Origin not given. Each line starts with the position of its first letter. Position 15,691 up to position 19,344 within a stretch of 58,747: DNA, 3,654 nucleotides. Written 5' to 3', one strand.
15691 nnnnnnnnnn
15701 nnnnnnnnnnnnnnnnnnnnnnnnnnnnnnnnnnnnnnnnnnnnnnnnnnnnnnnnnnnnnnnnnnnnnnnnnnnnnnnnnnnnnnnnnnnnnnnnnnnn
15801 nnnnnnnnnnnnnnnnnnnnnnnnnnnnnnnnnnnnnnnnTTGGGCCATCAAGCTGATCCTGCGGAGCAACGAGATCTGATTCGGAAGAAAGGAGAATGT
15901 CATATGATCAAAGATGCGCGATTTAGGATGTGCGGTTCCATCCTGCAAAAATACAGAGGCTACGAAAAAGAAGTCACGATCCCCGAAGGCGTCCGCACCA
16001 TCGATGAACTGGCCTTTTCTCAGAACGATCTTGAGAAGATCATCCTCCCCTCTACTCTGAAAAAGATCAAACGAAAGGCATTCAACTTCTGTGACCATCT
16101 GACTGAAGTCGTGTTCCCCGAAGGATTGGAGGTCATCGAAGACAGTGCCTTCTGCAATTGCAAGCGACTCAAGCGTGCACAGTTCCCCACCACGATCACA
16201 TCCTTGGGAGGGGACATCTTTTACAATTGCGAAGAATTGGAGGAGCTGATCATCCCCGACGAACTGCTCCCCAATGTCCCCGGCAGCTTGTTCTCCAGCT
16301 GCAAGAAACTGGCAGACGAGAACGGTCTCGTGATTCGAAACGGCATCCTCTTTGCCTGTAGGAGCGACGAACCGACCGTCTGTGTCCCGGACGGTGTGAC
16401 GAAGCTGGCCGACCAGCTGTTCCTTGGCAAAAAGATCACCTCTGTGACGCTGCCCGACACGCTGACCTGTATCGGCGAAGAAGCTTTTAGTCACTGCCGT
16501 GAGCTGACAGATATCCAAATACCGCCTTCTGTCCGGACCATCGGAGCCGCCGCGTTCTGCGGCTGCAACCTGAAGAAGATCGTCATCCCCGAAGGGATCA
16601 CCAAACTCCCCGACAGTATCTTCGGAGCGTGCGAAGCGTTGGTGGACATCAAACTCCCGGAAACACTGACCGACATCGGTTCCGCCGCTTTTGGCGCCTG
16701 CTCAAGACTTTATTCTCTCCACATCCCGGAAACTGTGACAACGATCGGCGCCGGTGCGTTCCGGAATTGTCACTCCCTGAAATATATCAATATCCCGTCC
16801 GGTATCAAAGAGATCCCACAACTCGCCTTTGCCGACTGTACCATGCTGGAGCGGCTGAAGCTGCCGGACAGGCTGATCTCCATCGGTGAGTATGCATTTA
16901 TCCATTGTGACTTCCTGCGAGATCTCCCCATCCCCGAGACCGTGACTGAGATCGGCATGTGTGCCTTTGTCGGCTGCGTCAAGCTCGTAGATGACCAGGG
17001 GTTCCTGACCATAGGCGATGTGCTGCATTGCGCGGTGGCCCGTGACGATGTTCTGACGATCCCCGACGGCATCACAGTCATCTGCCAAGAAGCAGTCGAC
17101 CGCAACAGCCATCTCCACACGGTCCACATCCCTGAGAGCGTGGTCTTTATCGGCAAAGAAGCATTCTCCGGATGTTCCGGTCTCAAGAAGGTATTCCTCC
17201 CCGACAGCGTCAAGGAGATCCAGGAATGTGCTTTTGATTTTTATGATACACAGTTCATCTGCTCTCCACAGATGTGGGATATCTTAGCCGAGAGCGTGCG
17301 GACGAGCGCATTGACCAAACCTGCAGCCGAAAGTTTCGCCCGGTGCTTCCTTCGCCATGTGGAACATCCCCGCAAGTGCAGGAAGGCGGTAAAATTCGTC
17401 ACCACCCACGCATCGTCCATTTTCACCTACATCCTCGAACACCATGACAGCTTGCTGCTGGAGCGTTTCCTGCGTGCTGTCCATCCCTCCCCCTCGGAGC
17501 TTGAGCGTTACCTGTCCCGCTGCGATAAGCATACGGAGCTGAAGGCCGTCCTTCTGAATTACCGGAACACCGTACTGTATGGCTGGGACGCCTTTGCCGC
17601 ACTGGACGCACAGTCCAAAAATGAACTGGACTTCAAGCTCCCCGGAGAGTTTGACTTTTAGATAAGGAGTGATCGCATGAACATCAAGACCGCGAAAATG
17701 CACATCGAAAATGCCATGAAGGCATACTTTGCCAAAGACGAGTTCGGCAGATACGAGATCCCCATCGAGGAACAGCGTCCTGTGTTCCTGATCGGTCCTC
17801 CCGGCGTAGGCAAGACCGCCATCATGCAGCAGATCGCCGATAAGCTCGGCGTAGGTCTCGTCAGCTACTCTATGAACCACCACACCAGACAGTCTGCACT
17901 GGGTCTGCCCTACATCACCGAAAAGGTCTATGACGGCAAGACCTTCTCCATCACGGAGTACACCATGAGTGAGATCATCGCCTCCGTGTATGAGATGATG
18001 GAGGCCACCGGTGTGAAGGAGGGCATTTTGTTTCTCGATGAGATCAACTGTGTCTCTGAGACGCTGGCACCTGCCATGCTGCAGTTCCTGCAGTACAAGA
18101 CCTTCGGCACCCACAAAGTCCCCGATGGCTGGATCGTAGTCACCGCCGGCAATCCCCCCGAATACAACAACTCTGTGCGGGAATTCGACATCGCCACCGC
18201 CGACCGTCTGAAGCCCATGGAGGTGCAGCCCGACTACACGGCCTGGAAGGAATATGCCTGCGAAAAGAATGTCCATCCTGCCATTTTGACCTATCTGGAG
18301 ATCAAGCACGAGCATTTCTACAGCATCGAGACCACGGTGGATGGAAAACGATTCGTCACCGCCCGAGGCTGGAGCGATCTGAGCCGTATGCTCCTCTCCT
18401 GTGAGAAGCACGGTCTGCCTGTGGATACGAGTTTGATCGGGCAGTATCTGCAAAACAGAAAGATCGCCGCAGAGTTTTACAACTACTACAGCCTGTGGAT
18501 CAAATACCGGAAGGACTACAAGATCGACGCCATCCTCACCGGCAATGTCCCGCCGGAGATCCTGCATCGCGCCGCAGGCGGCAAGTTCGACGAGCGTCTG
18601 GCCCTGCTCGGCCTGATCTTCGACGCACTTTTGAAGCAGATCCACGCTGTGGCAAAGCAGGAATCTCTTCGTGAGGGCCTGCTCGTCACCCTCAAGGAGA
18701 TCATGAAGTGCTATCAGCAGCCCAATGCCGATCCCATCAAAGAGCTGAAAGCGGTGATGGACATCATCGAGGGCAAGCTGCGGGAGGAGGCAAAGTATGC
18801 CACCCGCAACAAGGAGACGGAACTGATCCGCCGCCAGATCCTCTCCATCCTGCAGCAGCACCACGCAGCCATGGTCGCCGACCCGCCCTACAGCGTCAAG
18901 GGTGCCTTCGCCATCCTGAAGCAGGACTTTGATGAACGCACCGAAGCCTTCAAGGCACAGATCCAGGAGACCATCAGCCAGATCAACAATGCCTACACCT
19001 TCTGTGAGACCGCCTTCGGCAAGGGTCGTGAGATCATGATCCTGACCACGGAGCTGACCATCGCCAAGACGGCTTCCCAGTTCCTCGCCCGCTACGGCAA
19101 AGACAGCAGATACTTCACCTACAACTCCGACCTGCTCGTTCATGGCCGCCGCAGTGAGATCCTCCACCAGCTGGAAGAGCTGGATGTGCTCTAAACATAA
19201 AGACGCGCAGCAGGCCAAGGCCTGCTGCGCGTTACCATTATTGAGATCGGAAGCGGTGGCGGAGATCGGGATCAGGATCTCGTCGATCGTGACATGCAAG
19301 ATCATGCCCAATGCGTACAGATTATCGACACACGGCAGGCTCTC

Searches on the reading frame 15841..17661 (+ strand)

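Call 92: search_protein_families(library=pfam, proteins=[window:15841-17661:+], max_evalue=0.001)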
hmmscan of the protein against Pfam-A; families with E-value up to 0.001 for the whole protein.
window:15841-17661:+ (606 aa): 2 families
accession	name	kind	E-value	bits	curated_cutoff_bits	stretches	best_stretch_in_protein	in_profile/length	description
PF13306.12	LRR_5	-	5.7e-96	317.6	27.7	4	260-382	7-126/127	BspA type Leucine rich repeat region (6 copies)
PF13855.12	LRR_8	-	9.2e-11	41.8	27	0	299-341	13-56/61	Leucine rich repeat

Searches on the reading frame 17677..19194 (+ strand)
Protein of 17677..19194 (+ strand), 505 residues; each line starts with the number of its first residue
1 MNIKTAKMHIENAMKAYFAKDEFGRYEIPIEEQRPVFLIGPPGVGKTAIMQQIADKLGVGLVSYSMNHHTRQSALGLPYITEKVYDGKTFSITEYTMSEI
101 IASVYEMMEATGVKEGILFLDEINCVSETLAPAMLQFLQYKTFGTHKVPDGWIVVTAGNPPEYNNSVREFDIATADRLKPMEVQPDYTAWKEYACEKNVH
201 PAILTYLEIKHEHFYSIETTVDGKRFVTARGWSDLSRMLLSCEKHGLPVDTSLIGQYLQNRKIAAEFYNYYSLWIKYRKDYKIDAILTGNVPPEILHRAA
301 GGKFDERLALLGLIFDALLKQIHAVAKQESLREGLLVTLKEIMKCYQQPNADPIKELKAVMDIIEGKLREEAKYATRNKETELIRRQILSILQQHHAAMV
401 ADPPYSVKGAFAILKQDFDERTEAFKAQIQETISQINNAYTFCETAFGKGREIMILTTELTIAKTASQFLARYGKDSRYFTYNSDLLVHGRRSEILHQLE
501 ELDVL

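Call 92: search_protein_families(library=pfam, proteins=[window:17677-19194:+], max_evalue=0.001)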
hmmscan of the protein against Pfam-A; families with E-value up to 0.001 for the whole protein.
window:17677-19194:+ (505 aa): 9 families
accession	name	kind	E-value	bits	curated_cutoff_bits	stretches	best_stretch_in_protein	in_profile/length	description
PF07728.20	AAA_5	-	1.8e-10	41.4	22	1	35-177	1-138/139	AAA domain (dynein-related subfamily)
PF00004.35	AAA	-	1.3e-08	35.8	21.2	1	36-130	1-73/131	ATPase family associated with various cellular activities (AAA)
PF13401.12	AAA_22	-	9.7e-07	29.6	27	1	32-138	4-104/130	AAA domain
PF20030.5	bpMoxR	-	4.5e-05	23.1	27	1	32-99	30-97/205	MoxR domain in the MoxR-vWA-beta-propeller ternary systems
PF20720.3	nSTAND3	-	6.8e-05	23.1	27.2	0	25-56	9-40/155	Novel STAND NTPase 3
PF13191.12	AAA_16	-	0.0001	23.3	32.6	0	33-59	24-50/167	AAA ATPase domain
PF12775.13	AAA_7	-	0.00015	21.8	25.8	1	30-75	30-76/181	P-loop containing dynein motor region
PF00158.32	Sigma54_activat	-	0.0002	21.5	20.2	1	31-143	20-122/168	Sigma-54 interaction domain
PF13173.12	AAA_14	-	0.00028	21.4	27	0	33-128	2-76/129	AAA domain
